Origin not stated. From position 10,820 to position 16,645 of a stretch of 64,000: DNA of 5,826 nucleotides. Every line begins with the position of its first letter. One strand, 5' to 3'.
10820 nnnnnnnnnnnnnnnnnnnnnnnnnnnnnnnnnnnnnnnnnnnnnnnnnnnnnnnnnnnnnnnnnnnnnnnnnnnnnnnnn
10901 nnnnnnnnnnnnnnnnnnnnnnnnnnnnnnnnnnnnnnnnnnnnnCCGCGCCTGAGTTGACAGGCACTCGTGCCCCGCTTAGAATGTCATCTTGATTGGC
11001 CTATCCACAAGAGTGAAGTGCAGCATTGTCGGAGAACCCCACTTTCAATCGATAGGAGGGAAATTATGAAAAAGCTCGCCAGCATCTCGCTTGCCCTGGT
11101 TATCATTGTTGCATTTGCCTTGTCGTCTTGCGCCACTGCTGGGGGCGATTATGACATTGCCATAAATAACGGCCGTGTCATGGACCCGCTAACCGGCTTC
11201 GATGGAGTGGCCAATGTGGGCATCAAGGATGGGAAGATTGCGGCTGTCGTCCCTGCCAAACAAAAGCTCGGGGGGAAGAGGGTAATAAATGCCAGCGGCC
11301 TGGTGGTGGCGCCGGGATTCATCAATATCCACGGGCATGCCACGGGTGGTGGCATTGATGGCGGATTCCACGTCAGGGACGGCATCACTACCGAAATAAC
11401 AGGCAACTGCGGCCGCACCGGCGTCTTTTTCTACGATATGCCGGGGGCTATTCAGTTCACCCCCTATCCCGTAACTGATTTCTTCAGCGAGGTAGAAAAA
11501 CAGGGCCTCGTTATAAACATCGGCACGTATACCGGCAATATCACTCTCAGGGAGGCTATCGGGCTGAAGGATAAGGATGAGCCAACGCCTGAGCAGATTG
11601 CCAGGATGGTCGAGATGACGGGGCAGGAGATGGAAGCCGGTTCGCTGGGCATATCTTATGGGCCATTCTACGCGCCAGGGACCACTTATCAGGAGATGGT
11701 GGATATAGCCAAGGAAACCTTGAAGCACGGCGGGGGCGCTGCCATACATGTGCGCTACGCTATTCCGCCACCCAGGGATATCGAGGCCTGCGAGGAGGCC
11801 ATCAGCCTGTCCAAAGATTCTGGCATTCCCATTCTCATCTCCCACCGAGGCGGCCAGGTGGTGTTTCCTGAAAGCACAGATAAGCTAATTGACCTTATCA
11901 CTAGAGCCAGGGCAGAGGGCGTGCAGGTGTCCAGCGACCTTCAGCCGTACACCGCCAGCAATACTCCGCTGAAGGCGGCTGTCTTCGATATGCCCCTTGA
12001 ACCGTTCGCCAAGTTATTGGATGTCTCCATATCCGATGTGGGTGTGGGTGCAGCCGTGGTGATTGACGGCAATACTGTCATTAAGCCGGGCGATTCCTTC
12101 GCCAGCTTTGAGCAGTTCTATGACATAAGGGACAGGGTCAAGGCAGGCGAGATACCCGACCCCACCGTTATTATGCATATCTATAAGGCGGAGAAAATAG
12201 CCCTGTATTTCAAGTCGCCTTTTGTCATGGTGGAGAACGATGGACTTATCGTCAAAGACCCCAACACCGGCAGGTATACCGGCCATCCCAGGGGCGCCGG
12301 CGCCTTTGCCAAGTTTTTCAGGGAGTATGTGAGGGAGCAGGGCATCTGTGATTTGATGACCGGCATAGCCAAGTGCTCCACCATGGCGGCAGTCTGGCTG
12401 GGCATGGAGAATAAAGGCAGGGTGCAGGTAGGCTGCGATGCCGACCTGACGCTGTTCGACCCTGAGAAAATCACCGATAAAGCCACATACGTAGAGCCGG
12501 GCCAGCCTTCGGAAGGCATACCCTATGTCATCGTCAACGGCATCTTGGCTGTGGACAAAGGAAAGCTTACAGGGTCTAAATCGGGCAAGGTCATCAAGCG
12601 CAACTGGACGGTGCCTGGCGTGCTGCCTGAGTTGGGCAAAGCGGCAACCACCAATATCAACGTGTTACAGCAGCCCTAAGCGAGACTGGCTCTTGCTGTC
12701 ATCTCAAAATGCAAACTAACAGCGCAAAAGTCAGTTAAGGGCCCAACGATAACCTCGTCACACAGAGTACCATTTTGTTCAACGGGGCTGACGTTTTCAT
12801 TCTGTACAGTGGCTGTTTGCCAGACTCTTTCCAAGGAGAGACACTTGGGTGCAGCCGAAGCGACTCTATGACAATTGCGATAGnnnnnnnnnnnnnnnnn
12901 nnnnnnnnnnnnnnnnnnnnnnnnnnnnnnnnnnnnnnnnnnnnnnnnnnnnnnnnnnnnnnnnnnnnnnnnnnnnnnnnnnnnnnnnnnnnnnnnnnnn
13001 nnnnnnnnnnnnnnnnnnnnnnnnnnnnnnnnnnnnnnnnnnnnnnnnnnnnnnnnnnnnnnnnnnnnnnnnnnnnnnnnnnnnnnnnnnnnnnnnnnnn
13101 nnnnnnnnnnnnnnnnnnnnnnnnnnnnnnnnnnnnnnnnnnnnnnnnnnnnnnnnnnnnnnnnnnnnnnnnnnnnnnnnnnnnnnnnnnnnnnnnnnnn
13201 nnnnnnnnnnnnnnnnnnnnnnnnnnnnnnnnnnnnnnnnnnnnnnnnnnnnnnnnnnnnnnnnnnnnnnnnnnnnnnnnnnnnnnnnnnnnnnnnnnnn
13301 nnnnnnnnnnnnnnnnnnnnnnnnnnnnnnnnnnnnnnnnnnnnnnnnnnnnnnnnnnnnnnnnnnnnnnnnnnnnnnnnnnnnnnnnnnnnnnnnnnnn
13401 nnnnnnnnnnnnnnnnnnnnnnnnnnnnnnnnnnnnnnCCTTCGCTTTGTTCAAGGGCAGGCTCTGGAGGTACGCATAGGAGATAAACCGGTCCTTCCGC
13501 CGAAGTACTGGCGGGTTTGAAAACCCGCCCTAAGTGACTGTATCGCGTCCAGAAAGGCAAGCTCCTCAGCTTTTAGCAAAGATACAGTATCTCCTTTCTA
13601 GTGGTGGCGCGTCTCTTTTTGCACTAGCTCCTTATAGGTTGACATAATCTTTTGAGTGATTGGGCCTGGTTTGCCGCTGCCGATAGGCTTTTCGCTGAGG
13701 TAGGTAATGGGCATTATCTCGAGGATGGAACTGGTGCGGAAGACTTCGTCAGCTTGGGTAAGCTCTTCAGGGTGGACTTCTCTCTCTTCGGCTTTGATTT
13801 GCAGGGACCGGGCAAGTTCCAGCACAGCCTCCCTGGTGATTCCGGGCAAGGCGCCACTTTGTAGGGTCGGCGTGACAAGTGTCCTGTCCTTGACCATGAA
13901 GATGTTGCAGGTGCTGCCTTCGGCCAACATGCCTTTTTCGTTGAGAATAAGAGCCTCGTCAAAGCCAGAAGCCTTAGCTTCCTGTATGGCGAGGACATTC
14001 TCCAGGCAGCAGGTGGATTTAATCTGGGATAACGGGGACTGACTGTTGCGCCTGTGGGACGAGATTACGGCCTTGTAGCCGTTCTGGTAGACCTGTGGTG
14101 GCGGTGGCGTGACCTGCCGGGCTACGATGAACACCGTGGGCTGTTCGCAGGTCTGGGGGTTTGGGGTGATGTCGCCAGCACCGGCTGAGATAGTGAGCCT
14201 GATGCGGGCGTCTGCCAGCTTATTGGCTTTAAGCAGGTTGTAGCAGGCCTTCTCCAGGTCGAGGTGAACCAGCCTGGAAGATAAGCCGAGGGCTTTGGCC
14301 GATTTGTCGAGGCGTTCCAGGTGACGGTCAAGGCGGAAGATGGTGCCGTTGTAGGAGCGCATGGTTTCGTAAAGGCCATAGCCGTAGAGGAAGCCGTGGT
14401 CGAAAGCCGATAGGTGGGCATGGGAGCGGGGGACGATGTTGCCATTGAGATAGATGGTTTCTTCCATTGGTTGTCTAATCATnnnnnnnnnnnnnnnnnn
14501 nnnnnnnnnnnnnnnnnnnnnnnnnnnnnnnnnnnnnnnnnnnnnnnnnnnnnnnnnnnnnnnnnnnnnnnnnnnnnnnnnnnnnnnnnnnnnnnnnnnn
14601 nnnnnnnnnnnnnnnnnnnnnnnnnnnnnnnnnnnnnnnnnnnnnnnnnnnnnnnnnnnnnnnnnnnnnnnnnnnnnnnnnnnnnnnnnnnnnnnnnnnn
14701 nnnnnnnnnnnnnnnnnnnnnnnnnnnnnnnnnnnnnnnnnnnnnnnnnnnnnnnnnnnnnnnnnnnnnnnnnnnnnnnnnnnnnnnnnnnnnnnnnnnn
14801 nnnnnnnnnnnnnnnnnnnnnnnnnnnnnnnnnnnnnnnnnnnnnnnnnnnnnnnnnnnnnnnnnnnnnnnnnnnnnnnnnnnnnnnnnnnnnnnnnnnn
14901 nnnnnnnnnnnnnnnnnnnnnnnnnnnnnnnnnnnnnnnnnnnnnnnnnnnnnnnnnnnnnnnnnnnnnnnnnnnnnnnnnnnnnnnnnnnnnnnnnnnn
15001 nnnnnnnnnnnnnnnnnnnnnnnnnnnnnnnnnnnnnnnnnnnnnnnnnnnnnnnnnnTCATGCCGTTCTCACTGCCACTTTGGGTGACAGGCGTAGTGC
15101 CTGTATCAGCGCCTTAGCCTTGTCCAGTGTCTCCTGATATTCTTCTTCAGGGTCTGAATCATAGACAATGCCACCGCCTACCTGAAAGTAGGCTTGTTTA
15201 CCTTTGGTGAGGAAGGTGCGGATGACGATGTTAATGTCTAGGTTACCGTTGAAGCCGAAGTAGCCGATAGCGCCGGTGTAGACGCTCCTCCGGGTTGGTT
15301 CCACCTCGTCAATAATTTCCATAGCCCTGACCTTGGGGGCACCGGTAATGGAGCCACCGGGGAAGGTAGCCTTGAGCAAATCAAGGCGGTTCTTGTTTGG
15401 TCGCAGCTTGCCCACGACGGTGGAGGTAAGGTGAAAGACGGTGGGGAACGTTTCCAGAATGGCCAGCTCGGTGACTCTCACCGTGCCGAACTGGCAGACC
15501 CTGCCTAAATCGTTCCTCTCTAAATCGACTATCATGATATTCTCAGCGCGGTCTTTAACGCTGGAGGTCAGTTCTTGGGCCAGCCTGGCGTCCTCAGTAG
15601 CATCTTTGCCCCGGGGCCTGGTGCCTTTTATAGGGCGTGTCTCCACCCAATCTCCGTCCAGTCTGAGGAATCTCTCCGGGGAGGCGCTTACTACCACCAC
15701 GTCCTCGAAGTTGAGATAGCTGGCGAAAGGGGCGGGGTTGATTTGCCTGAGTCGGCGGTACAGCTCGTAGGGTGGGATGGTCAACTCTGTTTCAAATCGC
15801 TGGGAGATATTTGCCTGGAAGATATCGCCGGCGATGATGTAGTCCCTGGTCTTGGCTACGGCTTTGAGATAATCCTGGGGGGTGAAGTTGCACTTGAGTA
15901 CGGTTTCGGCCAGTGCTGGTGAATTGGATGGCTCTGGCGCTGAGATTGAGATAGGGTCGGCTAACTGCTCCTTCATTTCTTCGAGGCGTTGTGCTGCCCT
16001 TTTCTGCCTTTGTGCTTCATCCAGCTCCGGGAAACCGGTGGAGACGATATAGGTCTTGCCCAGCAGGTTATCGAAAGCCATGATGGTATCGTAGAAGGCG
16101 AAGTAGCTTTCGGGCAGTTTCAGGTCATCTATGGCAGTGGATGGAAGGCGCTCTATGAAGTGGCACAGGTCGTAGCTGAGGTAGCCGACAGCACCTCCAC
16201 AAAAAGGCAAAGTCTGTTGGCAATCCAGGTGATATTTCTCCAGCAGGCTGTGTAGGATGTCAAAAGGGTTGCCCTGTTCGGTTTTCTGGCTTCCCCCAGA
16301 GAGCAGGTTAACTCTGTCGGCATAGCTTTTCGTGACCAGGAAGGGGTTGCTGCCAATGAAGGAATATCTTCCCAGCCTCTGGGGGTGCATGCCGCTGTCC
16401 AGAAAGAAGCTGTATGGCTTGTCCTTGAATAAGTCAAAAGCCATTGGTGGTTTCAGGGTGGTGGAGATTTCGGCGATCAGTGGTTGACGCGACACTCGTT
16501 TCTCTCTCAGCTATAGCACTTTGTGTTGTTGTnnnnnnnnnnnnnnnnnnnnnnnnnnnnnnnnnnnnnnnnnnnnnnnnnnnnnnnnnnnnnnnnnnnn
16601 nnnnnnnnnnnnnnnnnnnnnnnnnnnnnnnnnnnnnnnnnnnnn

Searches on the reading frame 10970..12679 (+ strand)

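Call 19: search_protein_families(library=pfam, proteins=[window:10970-12679:+], max_evalue=0.00001)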
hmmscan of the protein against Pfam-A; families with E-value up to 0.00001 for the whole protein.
window:10970-12679:+ (569 aa): 2 families
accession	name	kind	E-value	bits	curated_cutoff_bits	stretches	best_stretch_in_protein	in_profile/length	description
PF07969.17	Amidohydro_3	-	4.3e-15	56.6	29.7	2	104-150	1-55/472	Amidohydrolase family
PF01979.26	Amidohydro_1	-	6.2e-11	42.6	25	0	453-524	275-342/345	Amidohydrolase family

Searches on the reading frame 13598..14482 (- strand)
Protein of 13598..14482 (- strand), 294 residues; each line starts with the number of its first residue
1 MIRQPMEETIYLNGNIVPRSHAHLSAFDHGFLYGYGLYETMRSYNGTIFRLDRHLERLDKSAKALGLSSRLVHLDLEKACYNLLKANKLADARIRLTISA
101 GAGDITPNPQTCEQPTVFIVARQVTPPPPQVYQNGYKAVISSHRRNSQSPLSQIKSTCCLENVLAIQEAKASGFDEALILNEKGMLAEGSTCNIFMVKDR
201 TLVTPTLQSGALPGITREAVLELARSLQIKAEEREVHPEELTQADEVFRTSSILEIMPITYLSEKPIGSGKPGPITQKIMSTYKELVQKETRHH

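Call 19: search_protein_families(library=pfam, proteins=[window:13598-14482:-], max_evalue=0.00001)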
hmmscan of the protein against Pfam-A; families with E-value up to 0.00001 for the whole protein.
window:13598-14482:- (294 aa): 1 family
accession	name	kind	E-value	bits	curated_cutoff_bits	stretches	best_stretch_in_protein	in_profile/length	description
PF01063.24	Aminotran_4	-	1.4e-68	231.5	28.5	1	36-260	1-221/223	Amino-transferase class IV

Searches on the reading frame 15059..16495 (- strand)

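Call 19: search_protein_families(library=pfam, proteins=[window:15059-16495:-], max_evalue=0.00001)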
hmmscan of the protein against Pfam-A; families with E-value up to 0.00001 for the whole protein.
window:15059-16495:- (478 aa): 2 families
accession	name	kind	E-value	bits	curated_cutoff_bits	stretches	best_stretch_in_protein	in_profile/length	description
PF00425.24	Chorismate_bind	-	2.6e-94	316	27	1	207-459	3-257/257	chorismate binding enzyme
PF04715.19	Anth_synt_I_N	-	7.8e-36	123.9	23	1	13-150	2-140/140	Anthranilate synthase component I, N terminal region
